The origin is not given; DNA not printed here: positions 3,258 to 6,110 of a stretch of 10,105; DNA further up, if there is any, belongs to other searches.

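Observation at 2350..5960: Stand-alone WYL-regulator + Cas3-like helicase/HD-nuclease two-gene module with no Cascade, adaptation genes or CRISPR array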

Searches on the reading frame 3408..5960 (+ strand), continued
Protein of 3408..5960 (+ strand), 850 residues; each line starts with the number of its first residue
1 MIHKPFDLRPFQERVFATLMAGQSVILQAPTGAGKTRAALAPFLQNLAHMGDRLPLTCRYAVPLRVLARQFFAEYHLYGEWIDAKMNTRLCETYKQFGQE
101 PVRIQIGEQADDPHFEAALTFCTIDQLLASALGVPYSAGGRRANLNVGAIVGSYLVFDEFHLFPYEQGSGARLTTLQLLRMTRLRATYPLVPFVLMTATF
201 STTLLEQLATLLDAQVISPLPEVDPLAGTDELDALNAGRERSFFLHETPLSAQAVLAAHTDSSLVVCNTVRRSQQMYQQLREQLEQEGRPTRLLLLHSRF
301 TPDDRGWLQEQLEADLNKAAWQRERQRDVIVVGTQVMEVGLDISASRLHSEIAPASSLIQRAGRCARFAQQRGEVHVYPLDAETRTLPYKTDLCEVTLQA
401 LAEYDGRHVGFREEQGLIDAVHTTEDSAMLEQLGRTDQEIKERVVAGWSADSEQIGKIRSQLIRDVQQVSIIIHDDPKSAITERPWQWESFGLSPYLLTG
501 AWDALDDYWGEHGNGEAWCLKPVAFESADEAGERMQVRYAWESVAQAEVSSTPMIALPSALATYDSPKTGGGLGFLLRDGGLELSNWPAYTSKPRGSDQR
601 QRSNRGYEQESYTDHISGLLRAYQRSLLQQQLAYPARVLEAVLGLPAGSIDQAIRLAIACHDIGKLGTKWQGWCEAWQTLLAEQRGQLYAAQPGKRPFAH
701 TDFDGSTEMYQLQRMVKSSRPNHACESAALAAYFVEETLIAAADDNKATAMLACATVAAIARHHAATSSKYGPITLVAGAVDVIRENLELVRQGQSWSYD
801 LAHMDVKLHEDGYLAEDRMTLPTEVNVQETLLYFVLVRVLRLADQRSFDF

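Call 34: search_protein_families(library=padloc, proteins=[L078:1596-4391:+, L078:4388-5035:+, L078:5032-6027:+, L078:6020-6751:+, L078:6597-8828:+, L078:12394-12921:+, L078:14770-15978:+, L078:15975-17567:+, L078:17564-18226:+, L078:18223-19746:+], max_evalue=0.0001)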
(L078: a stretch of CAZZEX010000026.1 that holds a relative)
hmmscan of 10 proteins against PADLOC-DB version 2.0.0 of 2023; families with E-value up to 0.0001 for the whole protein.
L078:1596-4391:+ (931 aa): 5 families
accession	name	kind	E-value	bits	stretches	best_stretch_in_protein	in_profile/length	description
PDLC01192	Cas10d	-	6.8e-223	740.5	1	9-930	2-847/847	CAS-I-D; effector_LS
PDLC01325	Cas10_Id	-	3.8e-12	43.5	1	36-253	3-196/795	CAS-I-D; effector_LS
PDLC02020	Cas10_Id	-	1.8e-09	34.2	0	184-239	231-287/964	-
PDLC00921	Cas10d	-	3.8e-08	30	1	36-250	3-225/946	CRISPR type I-D/CYANO-associated protein Csc3/Cas10d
PDLC01588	Cas10_Id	-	7e-07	25.9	0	191-233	191-233/859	CAS-I-D; effector_LS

L078:4388-5035:+ (215 aa): 1 family
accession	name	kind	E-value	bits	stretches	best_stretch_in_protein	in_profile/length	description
PDLC01194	Cas11d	-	1.6e-54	183.4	1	3-212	2-201/202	CAS-I-D; effector_SS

L078:5032-6027:+ (331 aa): 6 families
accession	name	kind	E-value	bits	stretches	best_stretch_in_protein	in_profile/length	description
PDLC02046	Cas7d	-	1.3e-40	137.4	1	11-315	4-304/305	-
PDLC00998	Cas7d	-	1.5e-31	107.9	1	29-256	5-232/282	CRISPR type I-D/CYANO-associated protein Csc2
PDLC01322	Cas7d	-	1.4e-28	98.1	1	29-270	5-227/248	CAS-I-D; effector_G7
PDLC02048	Cas7d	-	1.2e-16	58.8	1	30-250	29-235/315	-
PDLC02047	Cas7d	-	4.3e-06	24.4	1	166-256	152-244/311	-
PDLC01388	Cas7b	-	1.2e-05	23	1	51-217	26-177/264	CAS-I-B; effector_G7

L078:6020-6751:+ (243 aa): 5 families
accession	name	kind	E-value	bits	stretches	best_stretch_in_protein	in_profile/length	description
PDLC00997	Cas5d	-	1.5e-26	91.3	1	25-231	1-221/225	CRISPR type I-D/CYANO-associated protein Csc1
PDLC02037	Cas5d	-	9e-25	85.7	1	20-220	3-212/230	-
PDLC01324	Cas5d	-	1e-23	82.1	1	25-219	1-184/190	CAS-I-D; effector_G5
PDLC02038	Cas5d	-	1.7e-20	71.5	1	23-219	6-191/207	-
PDLC02040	Cas5d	-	3.7e-19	67.7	1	19-188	2-172/225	-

L078:6597-8828:+ (743 aa): 28 families (the best 25 are shown)
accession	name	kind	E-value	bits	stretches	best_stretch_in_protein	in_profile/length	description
PDLC00937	Cas3d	-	8e-45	151.6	1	91-447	1-357/357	"CRISPR-associated helicase Cas3, subtype CYANO"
PDLC02028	Cas3d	-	3.2e-41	139.7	1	90-552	39-446/685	-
PDLC01323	Cas3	-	4.5e-40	136.2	1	91-447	1-294/294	CAS-I-D; effector_G3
PDLC02031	Cas3d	-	6.1e-35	118.9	1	85-543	22-470/687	-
PDLC02029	Cas3d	-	2.5e-21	73.5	1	91-448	34-388/758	-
PDLC01710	Cas3a1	-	7.2e-21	72.3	1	104-451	220-547/745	Cas3_1_CAS-I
PDLC01252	Cas3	-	1.1e-19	69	1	105-457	2-298/324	CAS-I; effector_G3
PDLC02030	Cas3d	-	5.1e-19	66.2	1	172-455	85-357/620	-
PDLC01146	Cas3d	-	1.1e-18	65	1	170-454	83-358/625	Cas3d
PDLC01196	Cas3d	-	4.8e-18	63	1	83-183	10-106/594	CAS-I-D; effector_G3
PDLC00938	Cas3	-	1.8e-17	61.6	1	105-454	2-324/358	CRISPR-associated helicase Cas3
PDLC01533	Cas3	-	2.9e-16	57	2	409-452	550-591/897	CAS-I; effector_G3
PDLC01767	Cas3e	-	4.1e-16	56.6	1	244-537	328-582/680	-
PDLC01106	Cas3d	-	6.9e-15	52.6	1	93-156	25-91/608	Cas3d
PDLC01761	Cas3b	-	5.4e-14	49.8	1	84-451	216-537/705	-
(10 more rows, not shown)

L078:12394-12921:+ (175 aa): 0 families

L078:14770-15978:+ (402 aa): 15 families
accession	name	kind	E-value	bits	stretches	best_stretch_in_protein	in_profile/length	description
PDLC01883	CARF4--CARF_PDDEXK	-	5.8e-112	372.7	1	1-389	1-388/390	-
PDLC01512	Csx1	-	7.2e-99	329.5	1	7-388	1-380/382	CAS-III; associated_signaling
PDLC01885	CARF4--CARF_PDDEXK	-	1.3e-59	200.5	2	8-208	2-199/405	-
PDLC01037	Csx1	-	1.4e-47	160.8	1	9-388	2-318/320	ARF+Nuclease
PDLC01903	CARF4--CARF_PDDEXK_TM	-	7.8e-39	132.1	2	202-379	233-375/380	-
PDLC01892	CARF4--CARF_PDDEXK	-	1.8e-33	114.4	2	247-348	256-355/410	-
PDLC01880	CARF4--CARF_PDDEXK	-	1.2e-20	72.1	1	12-389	4-363/364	-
PDLC01968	CARF_PDDEXK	-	1.6e-15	55.1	1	88-391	78-358/361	-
PDLC01619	Csx1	-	4.8e-09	33.8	0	253-389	219-328/330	CAS-III; associated_signaling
PDLC01900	CARF4--CARF_PDDEXK_AAA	-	1e-08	32.3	1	249-361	434-542/556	-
PDLC01882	CARF4--CARF_PDDEXK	-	1.2e-08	31.9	1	53-361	245-545/569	-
PDLC01887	CARF4--CARF_PDDEXK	-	1e-07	29.8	1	12-120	4-103/285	-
PDLC01901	CARF4--CARF_PDDEXK_CARF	-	2.3e-07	27.9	1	16-169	1-142/691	-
PDLC01897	CARF4--CARF_PDDEXK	-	3e-06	24.8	0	51-149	48-144/369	-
PDLC01799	CARF1--CARF_HEPN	-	1.3e-05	22.4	1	16-110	54-137/454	-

L078:15975-17567:+ (530 aa): 11 families
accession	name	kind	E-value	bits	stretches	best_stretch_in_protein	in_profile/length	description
PDLC02057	Cas10d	-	3.4e-138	459.8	1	3-523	1-458/462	-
PDLC00919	Cas10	-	4.4e-104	346.9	1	3-432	2-414/414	Cas10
PDLC01529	Cas10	-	1.7e-101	338.2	1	4-432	1-370/370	CAS-III; effector_LS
PDLC02058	Cas10d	-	9.4e-38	128.2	1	12-468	10-381/441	-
PDLC02060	Cas10h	-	1.3e-20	71.3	1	8-336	4-351/576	-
PDLC01415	Cas10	-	1.2e-12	45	1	228-382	242-404/593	CAS-III; effector_LS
PDLC01444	Cas10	-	2.7e-11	41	1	210-383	365-505/605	CAS-III; effector_LS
PDLC01292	Cas10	-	1.8e-08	32.3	1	221-383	261-383/387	CAS-III; effector_LS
PDLC01293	Cas10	-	3.1e-08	31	0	201-377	430-576/577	CAS-III; effector_LS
PDLC01422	Cas10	-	9.2e-08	29.5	1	210-379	273-398/519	CAS-III; effector_LS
PDLC02054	Cas10b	-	8.2e-05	19.6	0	214-384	265-403/537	-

L078:17564-18226:+ (220 aa): 9 families
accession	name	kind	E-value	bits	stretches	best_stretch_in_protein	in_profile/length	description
PDLC02113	Cas7_IIId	-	3.8e-72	240.1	1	6-204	3-197/207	-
PDLC01585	Csm3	-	4.3e-63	210.6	1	3-211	2-203/206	"CAS-III-A,CAS-III-D; effector_G7"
PDLC02089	Cas5_IIId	-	1.3e-29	101.3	1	2-202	1-203/679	-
PDLC02091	Cas5_IIId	-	4e-26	89.7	1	7-203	3-196/709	-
PDLC02110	Cas7_IIId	-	7.8e-19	66.5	1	12-199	10-169/171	-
PDLC02107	Cas7_IIId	-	1.3e-07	28.9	1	3-208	4-192/426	-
PDLC02118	Cas7_IIIh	-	3.3e-07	28.2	1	25-195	28-194/245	-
PDLC01015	Csm3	-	1.3e-06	27.7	1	17-192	7-176/178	Csm3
PDLC01442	Csm3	-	2.5e-05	22.2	1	7-199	12-183/208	"CAS-III-A,CAS-III-D; effector_G7"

L078:18223-19746:+ (507 aa): 14 families
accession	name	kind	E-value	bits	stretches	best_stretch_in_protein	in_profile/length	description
PDLC02090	Cas5_IIId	-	1e-147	491.4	1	1-501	1-497/499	-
PDLC01420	Cas5_IIId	-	4.6e-53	179.1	1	6-335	3-333/343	CAS-III-D; effector_G5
PDLC01313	Cas5_IIId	-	1.9e-49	167.4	1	6-340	3-336/338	CAS-III-D; effector_G5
PDLC02091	Cas5_IIId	-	1.7e-45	153.8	1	4-430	217-640/709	-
PDLC01024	Cas5_IIId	-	8.6e-42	141.8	2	268-343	321-398/402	"CRISPR-associated RAMP protein, Csx10 family"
PDLC02089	Cas5_IIId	-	6.8e-29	99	1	7-375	223-589/679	-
PDLC01025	Cas5_IIId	-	5.7e-27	92.6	2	266-340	312-388/390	Csx10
PDLC02088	Cas5_IIId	-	7e-24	82.7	1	2-337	2-307/439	-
PDLC01442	Csm3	-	7.7e-08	30.4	1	158-223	121-189/208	"CAS-III-A,CAS-III-D; effector_G7"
PDLC01724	typeIV_Cas7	-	1.8e-05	22.5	0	148-230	198-289/329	Csf2_0_IV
PDLC02117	Cas7_IIIg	-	2e-05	22.5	0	161-220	116-176/178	-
PDLC01116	Cas5_IIId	-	2.9e-05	21.7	0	163-217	158-208/308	Csx10gr5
PDLC01613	Csm3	-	3.5e-05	22.8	0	9-213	3-177/177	"CAS-III-A,CAS-III-D; effector_G7"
PDLC01361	Cmr3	-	3.5e-05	22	0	135-334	130-307/308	"CAS-III-B,CAS-III-C; effector_G5"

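Call 38: search_protein_families(library=pfam, proteins=[L061:4316-4795:+, L061:5074-6228:-, L061:6204-7073:-, L061:7456-8400:+, L061:8145-10115:+, L061:9944-11188:+, L061:11118-12050:+, L075:12361-12936:+, L075:14343-17075:+, L074:5684-7420:+], max_evalue=0.0001)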
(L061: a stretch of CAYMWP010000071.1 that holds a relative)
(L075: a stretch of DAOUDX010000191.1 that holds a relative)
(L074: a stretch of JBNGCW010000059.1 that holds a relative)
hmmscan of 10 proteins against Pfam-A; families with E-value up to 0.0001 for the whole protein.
L061:4316-4795:+ (159 aa): 0 families

L061:5074-6228:- (384 aa): 1 family
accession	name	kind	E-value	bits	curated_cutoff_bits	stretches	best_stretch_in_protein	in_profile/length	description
PF09620.15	Cas_csx3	-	8.3e-20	70.9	21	1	308-378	5-75/78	CRISPR-associated protein (Cas_csx3)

L061:6204-7073:- (289 aa): 0 families

L061:7456-8400:+ (314 aa): 1 family
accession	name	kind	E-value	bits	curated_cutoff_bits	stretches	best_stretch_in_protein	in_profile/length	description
PF03787.20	RAMPs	-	7.9e-20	72.6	22.1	1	18-161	1-189/189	RAMP superfamily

L061:8145-10115:+ (656 aa): 3 families
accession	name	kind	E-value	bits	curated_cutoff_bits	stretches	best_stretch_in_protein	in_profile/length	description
PF22335.1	Cas10-Cmr2_palm2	-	1e-29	103.7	27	1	405-526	1-132/133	Cas10/Cmr2, second palm domain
PF18182.6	mCpol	-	4.7e-10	40.3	26.4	1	409-513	2-110/114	minimal CRISPR polymerase domain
PF12469.13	Cmr2_N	-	1.3e-09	38.6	25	1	90-138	2-53/111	CRISPR-associated protein Cmr2, N-terminal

L061:9944-11188:+ (414 aa): 1 family
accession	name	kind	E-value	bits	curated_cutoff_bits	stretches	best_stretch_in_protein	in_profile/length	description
PF09700.15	Cas_Cmr3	-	4.1e-61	207.9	21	1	61-408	3-364/367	CRISPR-associated protein (Cas_Cmr3)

L061:11118-12050:+ (310 aa): 1 family
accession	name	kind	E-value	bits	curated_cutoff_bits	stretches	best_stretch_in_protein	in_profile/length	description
PF03787.20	RAMPs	-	1.5e-18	68.4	22.1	1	32-305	3-188/189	RAMP superfamily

L075:12361-12936:+ (191 aa): 0 families

L075:14343-17075:+ (910 aa): 4 families
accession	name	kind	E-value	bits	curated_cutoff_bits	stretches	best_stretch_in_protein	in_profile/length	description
PF00270.35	DEAD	-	2.5e-23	83.1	26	1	41-214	2-165/167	DEAD/DEAH box helicase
PF00271.37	Helicase_C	-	4.2e-12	46.7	23.5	1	525-596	37-110/110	Helicase conserved C-terminal domain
PF22590.2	Cas3-like_C_2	-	2.7e-11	44.1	27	1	554-596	63-105/106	CRISPR-associated nuclease/helicase Cas3, C-terminal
PF04851.21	ResIII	-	4.8e-06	27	22.5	1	40-210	5-163/164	Type III restriction enzyme, res subunit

L074:5684-7420:+ (578 aa): 3 families
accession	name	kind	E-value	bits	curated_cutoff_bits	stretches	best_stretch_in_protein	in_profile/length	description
PF22335.1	Cas10-Cmr2_palm2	-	1.3e-29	103.4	27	1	326-447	1-132/133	Cas10/Cmr2, second palm domain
PF12469.13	Cmr2_N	-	6e-12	46.1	25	1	10-97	2-110/111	CRISPR-associated protein Cmr2, N-terminal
PF18182.6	mCpol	-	2.6e-08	34.7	26.4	1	330-434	2-110/114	minimal CRISPR polymerase domain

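Call 50: find_homologous_proteins(query=L006:5995-7926:+, max_evalue=1e-20)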
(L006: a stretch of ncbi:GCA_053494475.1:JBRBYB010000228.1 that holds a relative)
Query L006:5995-7926:+ (643 aa): 88 proteins with E <= 1e-20 among 8000 candidates.
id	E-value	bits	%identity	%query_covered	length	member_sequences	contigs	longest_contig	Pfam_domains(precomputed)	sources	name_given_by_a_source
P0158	0.0e+0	1371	96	100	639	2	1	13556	-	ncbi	-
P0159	0.0e+0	1252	87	100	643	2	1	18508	-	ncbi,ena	-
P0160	0.0e+0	1054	75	100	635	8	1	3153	-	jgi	jgi:hypothetical protein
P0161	0.0e+0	1039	73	100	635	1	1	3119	-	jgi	jgi:hypothetical protein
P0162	4.9e-208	711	53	96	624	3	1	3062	-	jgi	jgi:hypothetical protein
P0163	1.4e-191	656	52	96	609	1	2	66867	-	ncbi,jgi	jgi:hypothetical protein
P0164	7.1e-160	552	48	93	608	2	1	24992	-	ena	-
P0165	1.5e-126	441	39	98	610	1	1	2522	-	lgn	-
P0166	1.7e-125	438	40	98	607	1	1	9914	-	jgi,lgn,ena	-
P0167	2.5e-124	434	41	98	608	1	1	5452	-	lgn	-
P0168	4.4e-124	433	41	98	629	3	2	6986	-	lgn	-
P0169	9.9e-123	429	40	99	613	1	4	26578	-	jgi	jgi:hypothetical protein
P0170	2.8e-122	427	40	98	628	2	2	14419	-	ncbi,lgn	-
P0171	4.0e-122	427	41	99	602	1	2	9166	-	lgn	-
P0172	4.8e-122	427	41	95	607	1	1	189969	-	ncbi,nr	ncbi:hypothetical protein F8S13_18730 [Chloroflexia bacterium SDU3-3]|nr:hypothetical protein F8S13_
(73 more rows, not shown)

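Call 65: search_solved_structures(query=window:3408-5960:+, max_evalue=0.001)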
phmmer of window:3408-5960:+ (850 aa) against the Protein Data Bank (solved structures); distinct sequences matched with E-value up to 0.001: 8.
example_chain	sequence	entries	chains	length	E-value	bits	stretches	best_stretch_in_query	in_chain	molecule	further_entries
7tr8_A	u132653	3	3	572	1.7e-21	79.2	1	8-376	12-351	CRISPR-associated helicase Cas3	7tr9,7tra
7r2k_A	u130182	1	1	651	1.9e-21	79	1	8-375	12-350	CRISPR-associated helicase Cas3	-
8wtk_A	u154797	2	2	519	1.1e-11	46.7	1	244-401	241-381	CRISPR-associated helicase Cas3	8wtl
6c66_G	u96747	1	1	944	5.3e-10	41.1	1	261-368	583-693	CRISPR-associated helicase, Cas3 family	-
4qqw_A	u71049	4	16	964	5.5e-10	41.1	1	261-368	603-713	CRISPR-associated helicase, Cas3 family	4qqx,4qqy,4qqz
4q2c_A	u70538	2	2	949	7.4e-10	40.7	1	261-368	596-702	CRISPR-associated helicase Cas3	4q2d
9g44_A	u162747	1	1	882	4.1e-05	24.9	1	110-380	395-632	DEAD-like helicases-like protein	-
6s9i_B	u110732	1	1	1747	0.00071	20.9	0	8-76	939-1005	U5 small nuclear ribonucleoprotein 200 kDa helicase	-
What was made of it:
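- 3408..5960 (+): Cas3: SF2 DEAH-type helicase (residues about 1-470) with a C-terminal HD nuclease domain (about 600-850). Its start lies 2 nt after the WYL stop, so translational coupling is likely. The closest solved chains are named Cas3 helicase, 7tr8 and 7r2k, E about 2e-21 (call 65).
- Closest known: Type I-A effector module and Cas3'. Same: The closest solved chains are named Cas3 helicase, 7tr8 and 7r2k (call 65).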

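Call 76: search_protein_families(library=pfam, proteins=[L087:3681-5777:-, L075:17814-19940:+, L075:13248-14330:+, L075:20587-21579:+], max_evalue=0.0001)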
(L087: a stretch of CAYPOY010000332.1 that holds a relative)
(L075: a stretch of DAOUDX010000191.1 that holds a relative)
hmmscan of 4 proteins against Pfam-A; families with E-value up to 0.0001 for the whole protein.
L087:3681-5777:- (698 aa): 1 family
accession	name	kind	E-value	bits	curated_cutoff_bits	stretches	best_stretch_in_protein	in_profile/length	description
PF09620.15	Cas_csx3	-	1.3e-22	79.8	21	1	622-693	6-77/78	CRISPR-associated protein (Cas_csx3)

L075:17814-19940:+ (708 aa): 0 families

L075:13248-14330:+ (360 aa): 7 families
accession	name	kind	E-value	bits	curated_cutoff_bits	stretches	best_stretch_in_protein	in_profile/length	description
PF25583.1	WCX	-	3.6e-20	72.5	23.9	1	275-352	2-75/76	WCX domain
PF13280.12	WYL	-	9.3e-12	45.2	21.8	1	175-244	2-69/70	WYL domain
PF08279.18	HTH_11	-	3e-10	40.2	25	1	44-98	1-53/55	HTH domain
PF19187.6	HTH_PafC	-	2.4e-06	27.8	32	0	107-144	76-114/115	PafC helix-turn-helix domain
PF12840.13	HTH_20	-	1.4e-05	25.4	27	1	47-87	8-46/51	Helix-turn-helix domain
PF13412.12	HTH_24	-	1.9e-05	24.6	21.9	0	57-88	15-46/48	Winged helix-turn-helix DNA-binding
PF13384.12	HTH_23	-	5.9e-05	23.2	24.6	0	51-87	10-45/50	Homeodomain-like domain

L075:20587-21579:+ (330 aa): 1 family
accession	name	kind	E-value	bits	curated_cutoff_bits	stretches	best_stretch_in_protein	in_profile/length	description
PF18320.6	Csc2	-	1e-07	31.9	25.5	1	72-260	52-228/298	Csc2 Crispr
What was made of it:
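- The five non-window exceptions are all in CRISPR islands (calls 34, 38, 76).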
